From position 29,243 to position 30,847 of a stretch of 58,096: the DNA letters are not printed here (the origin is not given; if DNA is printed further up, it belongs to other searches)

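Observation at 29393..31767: LarA-family (nickel-pincer) epimerase translationally coupled to a second KdgK-like kinase inside a hexuronate regulon: candidate mannonate<->gluconate shunt into 6-phosphogluconate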

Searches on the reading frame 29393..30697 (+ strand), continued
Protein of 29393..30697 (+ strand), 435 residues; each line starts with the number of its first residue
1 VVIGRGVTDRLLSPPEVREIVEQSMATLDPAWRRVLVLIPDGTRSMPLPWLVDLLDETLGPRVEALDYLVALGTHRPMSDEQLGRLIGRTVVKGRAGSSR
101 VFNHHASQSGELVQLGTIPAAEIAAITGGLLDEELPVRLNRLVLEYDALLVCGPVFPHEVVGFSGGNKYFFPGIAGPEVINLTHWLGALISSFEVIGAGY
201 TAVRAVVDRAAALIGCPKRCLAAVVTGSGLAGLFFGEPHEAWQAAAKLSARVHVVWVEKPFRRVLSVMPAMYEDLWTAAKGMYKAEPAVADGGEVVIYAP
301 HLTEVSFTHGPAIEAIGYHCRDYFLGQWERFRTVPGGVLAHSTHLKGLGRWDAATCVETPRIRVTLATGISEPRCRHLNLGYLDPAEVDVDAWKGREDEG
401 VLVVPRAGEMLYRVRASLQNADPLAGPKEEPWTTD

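Call 23: search_solved_structures(query=window:29393-30697:+, max_evalue=0.01, show_alignments=3)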
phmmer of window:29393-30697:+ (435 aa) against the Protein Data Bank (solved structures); distinct sequences matched with E-value up to 0.01: 8.
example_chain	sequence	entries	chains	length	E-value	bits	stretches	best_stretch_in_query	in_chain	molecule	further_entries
4nar_A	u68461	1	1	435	1.7e-56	195.1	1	63-415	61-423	Putative uronate isomerase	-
2yjg_A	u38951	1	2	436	2.7e-09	39.5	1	30-299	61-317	LACTATE RACEMASE APOPROTEIN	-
9eia_A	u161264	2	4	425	3.3e-09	39.2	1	31-299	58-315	A broad-substrate spectrum lactate racemase A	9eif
9eid_A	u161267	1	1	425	3.3e-09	39.2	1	31-299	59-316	A broad-substrate spectrum lactate racemase A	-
8ezf_B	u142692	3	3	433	2.6e-07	33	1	33-196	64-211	Lactate racemase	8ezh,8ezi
6c1w_A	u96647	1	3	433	6.6e-07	31.6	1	33-196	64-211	Lactate racemase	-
5huq_A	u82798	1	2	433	6.6e-07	31.6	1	33-196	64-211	Lactate racemization operon protein LarA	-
6d6z_A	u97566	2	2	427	6e-06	28.5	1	133-299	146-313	Malate racemase Mar2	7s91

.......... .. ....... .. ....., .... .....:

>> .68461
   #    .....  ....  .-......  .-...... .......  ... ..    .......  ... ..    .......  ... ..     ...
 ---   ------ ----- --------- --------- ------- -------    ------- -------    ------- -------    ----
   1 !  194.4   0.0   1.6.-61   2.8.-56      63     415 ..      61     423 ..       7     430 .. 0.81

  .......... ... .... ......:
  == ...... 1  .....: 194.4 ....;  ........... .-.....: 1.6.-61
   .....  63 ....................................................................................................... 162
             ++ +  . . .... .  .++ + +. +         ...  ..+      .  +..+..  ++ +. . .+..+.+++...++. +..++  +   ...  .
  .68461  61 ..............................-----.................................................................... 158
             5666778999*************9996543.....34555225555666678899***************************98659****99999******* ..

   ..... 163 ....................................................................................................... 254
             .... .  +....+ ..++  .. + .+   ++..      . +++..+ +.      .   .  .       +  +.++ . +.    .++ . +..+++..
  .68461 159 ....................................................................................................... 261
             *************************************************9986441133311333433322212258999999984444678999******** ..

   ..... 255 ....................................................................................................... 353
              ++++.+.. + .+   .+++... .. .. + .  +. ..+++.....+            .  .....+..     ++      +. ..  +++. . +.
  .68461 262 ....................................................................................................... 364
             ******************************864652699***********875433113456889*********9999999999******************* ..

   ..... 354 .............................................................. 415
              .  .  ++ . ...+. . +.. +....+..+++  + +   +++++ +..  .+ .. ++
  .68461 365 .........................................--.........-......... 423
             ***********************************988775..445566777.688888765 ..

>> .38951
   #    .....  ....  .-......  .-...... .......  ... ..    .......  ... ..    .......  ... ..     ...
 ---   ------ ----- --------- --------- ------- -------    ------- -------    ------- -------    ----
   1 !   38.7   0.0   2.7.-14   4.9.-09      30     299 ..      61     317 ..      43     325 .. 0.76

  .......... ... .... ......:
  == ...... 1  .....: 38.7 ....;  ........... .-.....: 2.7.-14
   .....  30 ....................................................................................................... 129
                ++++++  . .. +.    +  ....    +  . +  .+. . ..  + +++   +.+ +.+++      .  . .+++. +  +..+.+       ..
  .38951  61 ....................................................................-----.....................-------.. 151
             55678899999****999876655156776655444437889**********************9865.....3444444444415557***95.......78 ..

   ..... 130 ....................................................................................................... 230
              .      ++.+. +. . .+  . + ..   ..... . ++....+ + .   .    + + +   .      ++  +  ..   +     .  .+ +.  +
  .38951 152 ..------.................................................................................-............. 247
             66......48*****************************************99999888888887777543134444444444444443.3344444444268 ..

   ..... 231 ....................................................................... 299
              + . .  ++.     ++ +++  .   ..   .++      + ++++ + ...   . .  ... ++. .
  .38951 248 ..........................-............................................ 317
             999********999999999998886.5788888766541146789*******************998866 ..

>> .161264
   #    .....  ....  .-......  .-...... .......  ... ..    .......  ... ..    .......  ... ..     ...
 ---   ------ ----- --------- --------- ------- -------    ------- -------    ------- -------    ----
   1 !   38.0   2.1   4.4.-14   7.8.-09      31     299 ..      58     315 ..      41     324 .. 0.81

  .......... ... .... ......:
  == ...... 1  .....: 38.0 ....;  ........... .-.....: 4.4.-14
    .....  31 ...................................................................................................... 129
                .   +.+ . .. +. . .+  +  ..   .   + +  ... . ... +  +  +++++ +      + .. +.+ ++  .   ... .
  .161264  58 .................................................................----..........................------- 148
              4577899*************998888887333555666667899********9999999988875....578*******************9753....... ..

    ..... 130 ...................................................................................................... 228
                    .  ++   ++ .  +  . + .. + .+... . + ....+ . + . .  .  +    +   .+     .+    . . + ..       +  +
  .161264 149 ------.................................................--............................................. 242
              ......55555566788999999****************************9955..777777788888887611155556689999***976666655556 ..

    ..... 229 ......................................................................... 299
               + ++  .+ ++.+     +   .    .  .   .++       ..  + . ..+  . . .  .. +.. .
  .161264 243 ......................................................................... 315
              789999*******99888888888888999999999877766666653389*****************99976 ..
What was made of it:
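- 29393..30700 (+): LarA-superfamily, NPN-dependent hexonate 2-epimerase of LarAH group 19 (GntE1 type), 435 aa. Best PDB sequence hit is 4NAR (T. maritima TM0442/GntE2), E 1.7e-56, against 6.6e-7 for LarA 5HUQ (call 23).
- PDB LarA hits are about 1e-7, against 1e-56 for GntE2 (call 23).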

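Call 39: search_protein_families(library=pfam, proteins=[L047:11284-12771:+, L056:11264-12802:+, L073:11327-13003:+, L005:11345-12625:+, L062:11491-12642:+, L075:11307-12971:+, L079:11338-12489:+], max_evalue=0.0001)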
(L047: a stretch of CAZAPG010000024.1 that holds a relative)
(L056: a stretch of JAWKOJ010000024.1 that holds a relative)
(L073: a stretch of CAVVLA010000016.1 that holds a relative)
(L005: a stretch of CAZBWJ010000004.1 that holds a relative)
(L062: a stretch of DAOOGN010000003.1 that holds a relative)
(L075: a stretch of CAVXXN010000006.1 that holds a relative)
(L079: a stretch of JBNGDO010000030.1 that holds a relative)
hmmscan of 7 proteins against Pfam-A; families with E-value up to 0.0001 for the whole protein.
L047:11284-12771:+ (496 aa): 2 families
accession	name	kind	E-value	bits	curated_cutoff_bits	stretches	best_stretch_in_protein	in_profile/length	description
PF02782.22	FGGY_C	-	7e-44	150.4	27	1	262-453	1-197/198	FGGY family of carbohydrate kinases, C-terminal domain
PF00370.27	FGGY_N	-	1.6e-30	107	28.8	1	8-248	3-243/245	FGGY family of carbohydrate kinases, N-terminal domain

L056:11264-12802:+ (513 aa): 2 families
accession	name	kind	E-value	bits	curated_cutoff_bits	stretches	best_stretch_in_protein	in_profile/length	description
PF00370.27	FGGY_N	-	9.7e-35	120.8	28.8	1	36-281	2-245/245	FGGY family of carbohydrate kinases, N-terminal domain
PF02782.22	FGGY_C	-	1.7e-27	96.9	27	1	291-473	2-195/198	FGGY family of carbohydrate kinases, C-terminal domain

L073:11327-13003:+ (559 aa): 2 families
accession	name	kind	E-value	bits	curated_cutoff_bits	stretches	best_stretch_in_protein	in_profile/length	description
PF20629.2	GD_AH_C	-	2.7e-93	312.2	26.8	1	316-557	1-241/242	D-galactarate/Altronate dehydratase, C-terminal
PF04295.18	GD_AH_second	-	1.7e-37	129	27.3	1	123-305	1-134/136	D-galactarate dehydratase/Altronate hydrolase, second domain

L005:11345-12625:+ (427 aa): 1 family
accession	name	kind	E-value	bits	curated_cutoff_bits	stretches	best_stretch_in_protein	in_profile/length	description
PF00365.25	PFK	-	2.7e-34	119.2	30.9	1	4-303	1-254/277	Phosphofructokinase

L062:11491-12642:+ (384 aa): 3 families
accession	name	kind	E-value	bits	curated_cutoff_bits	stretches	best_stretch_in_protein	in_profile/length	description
PF22725.1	GFO_IDH_MocA_C3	-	9.9e-28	97.1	27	1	131-255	1-123/124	GFO/IDH/MocA C-terminal domain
PF01408.29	GFO_IDH_MocA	-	4.9e-27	95.4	24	1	5-119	2-117/120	Oxidoreductase family, NAD-binding Rossmann fold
PF02894.22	GFO_IDH_MocA_C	-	5.3e-19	69.3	22.9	1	135-347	1-218/218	Oxidoreductase family, C-terminal alpha/beta domain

L075:11307-12971:+ (555 aa): 3 families
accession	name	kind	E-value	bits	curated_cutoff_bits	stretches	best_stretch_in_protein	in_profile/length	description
PF20629.2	GD_AH_C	-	8.2e-96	320.5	26.8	1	312-553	1-241/242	D-galactarate/Altronate dehydratase, C-terminal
PF04295.18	GD_AH_second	-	1.9e-36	125.6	27.3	1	119-302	1-135/136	D-galactarate dehydratase/Altronate hydrolase, second domain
PF08666.17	SAF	-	8.6e-06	26.7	21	1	18-89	1-63/63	SAF domain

L079:11338-12489:+ (384 aa): 3 families
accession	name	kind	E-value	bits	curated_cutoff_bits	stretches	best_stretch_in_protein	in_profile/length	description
PF22725.1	GFO_IDH_MocA_C3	-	2e-28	99.3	27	1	131-255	1-123/124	GFO/IDH/MocA C-terminal domain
PF01408.29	GFO_IDH_MocA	-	2.9e-27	96.2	24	1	5-120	2-118/120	Oxidoreductase family, NAD-binding Rossmann fold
PF02894.22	GFO_IDH_MocA_C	-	1.4e-21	77.7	22.9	1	135-347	1-218/218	Oxidoreductase family, C-terminal alpha/beta domain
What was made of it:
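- Tried and rejected: I took the FGGY kinases that follow the LarA-like gene in L047 and L056 as gntK equivalents (call 39).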

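Call 55: find_encoding_contigs(protein=P0065, flank=10000, max_places=3)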
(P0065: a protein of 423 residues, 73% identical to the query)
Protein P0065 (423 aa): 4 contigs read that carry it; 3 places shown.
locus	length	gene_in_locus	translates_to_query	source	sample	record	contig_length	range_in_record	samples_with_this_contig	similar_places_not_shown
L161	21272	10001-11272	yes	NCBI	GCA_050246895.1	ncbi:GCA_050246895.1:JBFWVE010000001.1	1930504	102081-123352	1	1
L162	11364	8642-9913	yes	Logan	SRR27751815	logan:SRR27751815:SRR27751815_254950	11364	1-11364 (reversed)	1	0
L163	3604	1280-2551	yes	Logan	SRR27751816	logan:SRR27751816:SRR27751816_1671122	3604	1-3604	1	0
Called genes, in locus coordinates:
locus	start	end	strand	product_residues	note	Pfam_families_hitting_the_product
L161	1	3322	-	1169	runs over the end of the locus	PF13620:CarboxypepD_reg, PF13715:CarbopepD_reg_2 (weak), PF25183:OMP_b-brl_4, PF00593:TonB_dep_Rec_b-barrel (weak)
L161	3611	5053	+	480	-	PF12708:Pect-lyase_RHGA_epim (faint), PF00295:Glyco_hydro_28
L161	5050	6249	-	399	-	PF07470:Glyco_hydro_88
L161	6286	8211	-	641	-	PF16257:UxaE (weak)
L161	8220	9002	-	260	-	PF00106:adh_short, PF08659:KR, PF13561:adh_short_C2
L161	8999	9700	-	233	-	PF00392:GntR, PF07729:FCD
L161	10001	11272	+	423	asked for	PF09861:Lar_N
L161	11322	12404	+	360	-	PF00294:PfkB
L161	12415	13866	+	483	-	PF03446:NAD_binding_2, PF00393:6PGD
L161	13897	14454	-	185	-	PF00702:Hydrolase (faint), PF08282:Hydrolase_3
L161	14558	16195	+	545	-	PF04616:Glyco_hydro_43, PF17851:GH43_C2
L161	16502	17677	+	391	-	PF16153:DUF4861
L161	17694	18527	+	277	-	PF04962:KduI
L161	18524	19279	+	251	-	PF00106:adh_short, PF08659:KR, PF13561:adh_short_C2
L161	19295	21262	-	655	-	PF00989:PAS, PF08448:PAS_4 (weak), PF13426:PAS_9, PF08448:PAS_4, PF08447:PAS_3, PF01590:GAF, PF13185:GAF_2, PF08448:PAS_4 (weak), +3 more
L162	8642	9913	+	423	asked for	PF09861:Lar_N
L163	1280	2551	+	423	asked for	PF09861:Lar_N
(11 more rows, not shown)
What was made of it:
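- A Vicinamibacteria MAG has GntR<-SDR<-UxaE-like | LarA->PfkB->Gnd inside a pectin locus (call 55).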

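Call 61: predict_structure(alignment_id=A1)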
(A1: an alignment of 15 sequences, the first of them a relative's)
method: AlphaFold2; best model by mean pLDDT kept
length: 435 residues; sequences in the alignment: 15
mean_pLDDT: 68.9   pTM: 0.71
mean pLDDT of the five models: 68.9, 66.9, 65.4, 62.0, 52.7
residues with pLDDT >= 90: 65; 70-90: 184; 50-70: 102; < 50: 84
segments of 3 or more residues with pLDDT < 50: 72-74, 106-111, 157-200, 334-343, 418-435
pLDDT, mean of each block of 10 residues (from residue 1): 84 89 89 82 68 88 87 64 87 90 58 65 72 57 68 53 32 26 31 32 63 72 74 81 77 85 90 72 81 91 65 55 56 47 55 59 89 82 91 91 81 65 34 32
secondary structure, 60 per line:
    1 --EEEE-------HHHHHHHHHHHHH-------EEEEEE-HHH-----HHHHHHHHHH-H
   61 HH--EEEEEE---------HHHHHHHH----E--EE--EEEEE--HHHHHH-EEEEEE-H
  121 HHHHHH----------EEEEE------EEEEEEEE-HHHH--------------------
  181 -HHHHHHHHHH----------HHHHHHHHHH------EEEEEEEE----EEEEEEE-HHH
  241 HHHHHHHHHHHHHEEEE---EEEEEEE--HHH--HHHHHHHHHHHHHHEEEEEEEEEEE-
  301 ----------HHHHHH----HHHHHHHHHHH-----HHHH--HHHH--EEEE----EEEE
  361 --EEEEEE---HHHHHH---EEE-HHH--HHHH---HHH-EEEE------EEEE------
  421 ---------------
elements in order: E3-6 H14-26 E34-39 H49-58 E65-70 H80-87 E99-103 H106-111 E113-118 H120-126 E137-141 E148-155 H157-160 H182-191 H202-211 E218-225 E230-236 H238-253 E254-257 E261-267 H275-288 E289-299 H311-316 H321-331 H337-340 H343-346 E349-352 E357-360 E363-368 H372-377 E381-383 H390-393 E401-404 E411-414
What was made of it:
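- The AF2 model is of only moderate confidence (pLDDT 69), with the active-site loop 157-200 below 50 (call 61).
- Tried and rejected: No pocket-level analysis for a phosphate site was possible, because model coordinates are not accessible and the active-site loop is modelled with low confidence (call 61).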

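Call 64: fold_search(model_id=the predicted structure, library=pdb)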
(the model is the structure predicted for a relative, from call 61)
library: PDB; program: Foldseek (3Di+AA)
matches with E <= 10: 1162; with E <= 0.001: 19
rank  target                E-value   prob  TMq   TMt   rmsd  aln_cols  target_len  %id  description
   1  4nar                  6.4e-30  1.00  0.69  0.71   6.6       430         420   30  Crystal Structure of the Q9WYS3 protein from Thermotoga maritima. Northeast Structural Genomics Consortium Target VR152 (released 2013-11-06)
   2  9eia_A                2.3e-18  1.00  0.64  0.66   6.1       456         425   20  A broad-substrate spectrum lactate racemase A from Isosphaera pallida in complex with copurified D-lactate (released 2025-01-29)
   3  9eia_B                3.0e-18  1.00  0.65  0.66   5.9       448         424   21  A broad-substrate spectrum lactate racemase A from Isosphaera pallida in complex with copurified D-lactate (released 2025-01-29)
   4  9eid                  9.9e-18  1.00  0.62  0.64   6.2       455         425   20  A broad-substrate spectrum lactate racemase A from Isosphaera pallida in complex with D-2-Hydroxybutyrate (released 2025-01-29)
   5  2yjg_A                1.6e-16  1.00  0.61  0.63   6.3       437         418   17  Structure of the lactate racemase apoprotein from Thermoanaerobacterium thermosaccharolyticum (released 2012-05-30)
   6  7s91                  3.8e-16  1.00  0.61  0.66   5.8       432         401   18  Structure of the malate racemase mar2 apoprotein from Thermoanaerobacterium thermosaccharolyticum at 2.25 angstroms reso (released 2021-10-13)
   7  2yjg_B                1.2e-15  1.00  0.60  0.62   7.2       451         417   17  Structure of the lactate racemase apoprotein from Thermoanaerobacterium thermosaccharolyticum (released 2012-05-30)
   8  6d6z                  2.7e-15  1.00  0.59  0.65   5.9       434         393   16  Structure of the malate racemase apoprotein from Thermoanaerobacterium thermosaccharolyticum (released 2019-04-24)
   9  8ezh                  5.2e-15  1.00  0.60  0.62   5.9       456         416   18  A tethered niacin-derived pincer complex with a nickel-carbon bond in lactate racemase R98A/R100A variant modeled with s (released 2023-01-25)
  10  6c1w_A                9.0e-15  1.00  0.57  0.57   6.6       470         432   16  A tethered niacin-derived pincer complex with a nickel-carbon or sulfite-carbon bond in lactate racemase (released 2018-03-14)
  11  5huq_A                1.5e-14  1.00  0.61  0.61   6.3       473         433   16  A tethered niacin-derived pincer complex with a nickel-carbon bond in lactate racemase (released 2016-02-10)
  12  5huq_B                4.6e-14  1.00  0.56  0.56   7.7       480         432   17  A tethered niacin-derived pincer complex with a nickel-carbon bond in lactate racemase (released 2016-02-10)
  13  8ezf                  1.2e-13  1.00  0.58  0.60   7.8       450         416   18  A tethered niacin-derived pincer complex with a nickel-carbon or sulfite-carbon bond in lactate racemase R98A/R100A vari (released 2023-01-25)
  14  9q3j_E                1.4e-13  1.00  0.53  0.52   9.3       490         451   16  Structures of LarA-like nickel-pincer nucleotide cofactor-utilizing enzyme with a single catalytic histidine residue f (released 2025-09-17)
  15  9q3j_A                1.9e-13  1.00  0.55  0.54   8.7       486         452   13  Structures of LarA-like nickel-pincer nucleotide cofactor-utilizing enzyme with a single catalytic histidine residue f (released 2025-09-17)
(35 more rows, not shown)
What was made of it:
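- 29393..30700 (+): The AF2 model matches 4NAR with TM 0.69-0.71 (calls 61, 64).
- On LarA superfamily (NPN-dependent 2-hydroxyacid racemases/epimerases): The next 18 Foldseek hits are all LarA-family structures (calls 61, 64).
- The best solved structure by both sequence and fold is T. maritima GntE2 (calls 23, 64).
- Tried and rejected: I first treated T. maritima GntE2 (group 20) as the closest family, because 4NAR is the best PDB hit (calls 23, 64).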

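Call 70: find_encoding_contigs(protein=P0001, flank=10000, max_places=2)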
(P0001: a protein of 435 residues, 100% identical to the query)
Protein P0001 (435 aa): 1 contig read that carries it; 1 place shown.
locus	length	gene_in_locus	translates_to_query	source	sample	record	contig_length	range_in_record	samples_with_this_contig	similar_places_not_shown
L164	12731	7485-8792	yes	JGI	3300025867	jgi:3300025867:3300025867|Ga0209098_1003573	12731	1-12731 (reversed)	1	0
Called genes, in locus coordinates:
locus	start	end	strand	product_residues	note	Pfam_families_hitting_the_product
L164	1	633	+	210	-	?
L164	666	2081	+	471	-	PF03446:NAD_binding_2, PF00393:6PGD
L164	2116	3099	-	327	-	PF20434:BD-FAE, PF07859:Abhydrolase_3, PF00326:Peptidase_S9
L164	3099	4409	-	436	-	PF07690:MFS_1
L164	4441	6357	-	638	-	PF16257:UxaE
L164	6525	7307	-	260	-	PF00106:adh_short, PF08659:KR, PF13561:adh_short_C2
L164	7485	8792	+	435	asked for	PF09861:Lar_N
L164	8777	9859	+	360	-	PF00294:PfkB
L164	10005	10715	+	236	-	PF04452:Methyltrans_RNA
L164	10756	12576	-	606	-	PF00004:AAA (faint), PF00005:ABC_tran, PF02463:SMC_N (faint), PF13175:AAA_15 (faint), PF13238:AAA_18 (faint), PF13304:AAA_21 (faint), PF00005:ABC_tran, PF16326:ABC_tran_CTD, +3 more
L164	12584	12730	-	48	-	?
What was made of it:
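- Checked: JGI's independent gene calls on an identical contig give the same two genes (call 70).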

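Call 71: find_encoding_contigs(protein=P0104, flank=10000, max_places=2)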
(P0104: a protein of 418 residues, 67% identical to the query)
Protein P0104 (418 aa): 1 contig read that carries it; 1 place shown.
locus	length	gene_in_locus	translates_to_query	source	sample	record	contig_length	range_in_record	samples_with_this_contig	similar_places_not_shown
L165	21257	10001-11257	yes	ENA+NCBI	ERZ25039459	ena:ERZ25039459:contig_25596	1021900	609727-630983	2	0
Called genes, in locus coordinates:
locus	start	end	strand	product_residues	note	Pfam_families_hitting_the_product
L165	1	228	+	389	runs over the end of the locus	-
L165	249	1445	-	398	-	PF00485:PRK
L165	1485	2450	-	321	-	PF00248:Aldo_ket_red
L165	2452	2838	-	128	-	PF01676:Metalloenzyme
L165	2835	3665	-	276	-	PF01676:Metalloenzyme, PF10143:PhosphMutase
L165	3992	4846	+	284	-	-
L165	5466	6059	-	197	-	PF00702:Hydrolase (weak), PF13419:HAD_2 (weak)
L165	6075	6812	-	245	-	PF00702:Hydrolase, PF13419:HAD_2, PF13242:Hydrolase_like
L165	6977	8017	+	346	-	PF00356:LacI, PF13936:HTH_38 (faint), PF00532:Peripla_BP_1, PF13407:Peripla_BP_4, PF13377:Peripla_BP_3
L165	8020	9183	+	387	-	PF16257:UxaE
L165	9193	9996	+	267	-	PF00106:adh_short, PF01370:Epimerase (weak), PF08659:KR (weak), PF13561:adh_short_C2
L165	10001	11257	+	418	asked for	PF09861:Lar_N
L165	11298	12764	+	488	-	PF03446:NAD_binding_2, PF00393:6PGD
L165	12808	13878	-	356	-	-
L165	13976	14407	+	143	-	PF08240:ADH_N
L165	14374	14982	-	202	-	-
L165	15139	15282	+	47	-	-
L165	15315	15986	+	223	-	PF01261:AP_endonuc_2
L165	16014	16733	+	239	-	PF01408:GFO_IDH_MocA, PF22725:GFO_IDH_MocA_C3, PF02894:GFO_IDH_MocA_C (weak)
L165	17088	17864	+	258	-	PF02633:Creatininase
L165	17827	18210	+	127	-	-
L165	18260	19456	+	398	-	PF08240:ADH_N, PF16912:Glu_dehyd_C, PF00107:ADH_zinc_N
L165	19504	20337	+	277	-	PF01261:AP_endonuc_2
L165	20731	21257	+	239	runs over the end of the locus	PF07796:DUF1638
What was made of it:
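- Another contig has LacI-UxaE-SDR-LarA-Gnd (call 71).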
